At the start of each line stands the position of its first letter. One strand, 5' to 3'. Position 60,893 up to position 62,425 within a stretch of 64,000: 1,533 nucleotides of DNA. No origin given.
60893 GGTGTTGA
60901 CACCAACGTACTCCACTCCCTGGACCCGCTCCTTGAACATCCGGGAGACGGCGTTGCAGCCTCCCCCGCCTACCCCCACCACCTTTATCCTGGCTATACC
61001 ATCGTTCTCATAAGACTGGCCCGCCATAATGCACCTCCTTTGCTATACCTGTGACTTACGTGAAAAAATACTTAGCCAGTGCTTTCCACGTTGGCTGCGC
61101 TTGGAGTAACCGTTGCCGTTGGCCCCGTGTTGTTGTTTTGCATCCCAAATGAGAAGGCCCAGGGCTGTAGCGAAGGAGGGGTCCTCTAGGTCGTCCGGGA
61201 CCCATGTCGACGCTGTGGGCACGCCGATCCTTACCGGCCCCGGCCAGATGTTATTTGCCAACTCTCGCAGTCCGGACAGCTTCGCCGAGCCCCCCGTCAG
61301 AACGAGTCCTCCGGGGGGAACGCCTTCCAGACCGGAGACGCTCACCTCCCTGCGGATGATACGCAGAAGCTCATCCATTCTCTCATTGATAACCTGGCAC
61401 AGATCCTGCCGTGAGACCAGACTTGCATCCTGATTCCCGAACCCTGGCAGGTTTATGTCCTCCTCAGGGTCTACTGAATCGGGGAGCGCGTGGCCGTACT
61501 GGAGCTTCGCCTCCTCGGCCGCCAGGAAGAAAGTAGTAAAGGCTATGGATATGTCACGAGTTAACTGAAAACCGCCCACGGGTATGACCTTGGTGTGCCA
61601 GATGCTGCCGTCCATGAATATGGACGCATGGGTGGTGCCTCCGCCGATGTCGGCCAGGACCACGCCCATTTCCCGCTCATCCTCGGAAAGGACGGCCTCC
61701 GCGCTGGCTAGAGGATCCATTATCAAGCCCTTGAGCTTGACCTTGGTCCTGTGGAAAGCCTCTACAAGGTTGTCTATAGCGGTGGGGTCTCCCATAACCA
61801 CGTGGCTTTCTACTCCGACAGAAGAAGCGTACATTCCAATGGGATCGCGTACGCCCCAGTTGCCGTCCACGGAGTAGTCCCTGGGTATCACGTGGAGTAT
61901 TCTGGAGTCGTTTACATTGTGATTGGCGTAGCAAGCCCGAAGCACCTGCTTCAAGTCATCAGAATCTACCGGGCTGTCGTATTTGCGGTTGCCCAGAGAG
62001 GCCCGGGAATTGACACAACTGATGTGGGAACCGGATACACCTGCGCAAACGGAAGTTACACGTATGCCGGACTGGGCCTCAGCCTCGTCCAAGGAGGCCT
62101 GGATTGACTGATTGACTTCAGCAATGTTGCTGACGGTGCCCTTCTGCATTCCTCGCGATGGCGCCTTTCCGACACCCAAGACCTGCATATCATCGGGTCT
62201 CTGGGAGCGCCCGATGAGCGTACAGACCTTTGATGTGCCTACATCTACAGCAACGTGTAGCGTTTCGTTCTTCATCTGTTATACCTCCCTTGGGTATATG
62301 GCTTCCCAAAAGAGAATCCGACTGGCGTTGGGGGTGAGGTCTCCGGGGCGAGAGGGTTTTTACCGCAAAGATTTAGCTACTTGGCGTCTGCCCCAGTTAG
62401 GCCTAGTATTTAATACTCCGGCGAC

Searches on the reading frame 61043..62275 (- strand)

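Call 85: search_protein_families(library=pfam, proteins=[window:61043-62275:-], max_evalue=0.00001)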
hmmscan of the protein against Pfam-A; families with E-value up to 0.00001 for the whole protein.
window:61043-62275:- (410 aa): 3 families
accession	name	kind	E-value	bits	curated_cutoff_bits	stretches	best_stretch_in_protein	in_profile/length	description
PF14450.12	FtsA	-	2.6e-40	138.2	31.8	1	206-373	1-127/127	Cell division protein FtsA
PF02491.25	SHS2_FTSA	-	6.1e-19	68.6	25.4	1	82-160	1-78/79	SHS2 domain inserted in FTSA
PF06723.19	MreB_Mbl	-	1.4e-06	27.8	27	1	185-349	127-302/327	MreB/Mbl protein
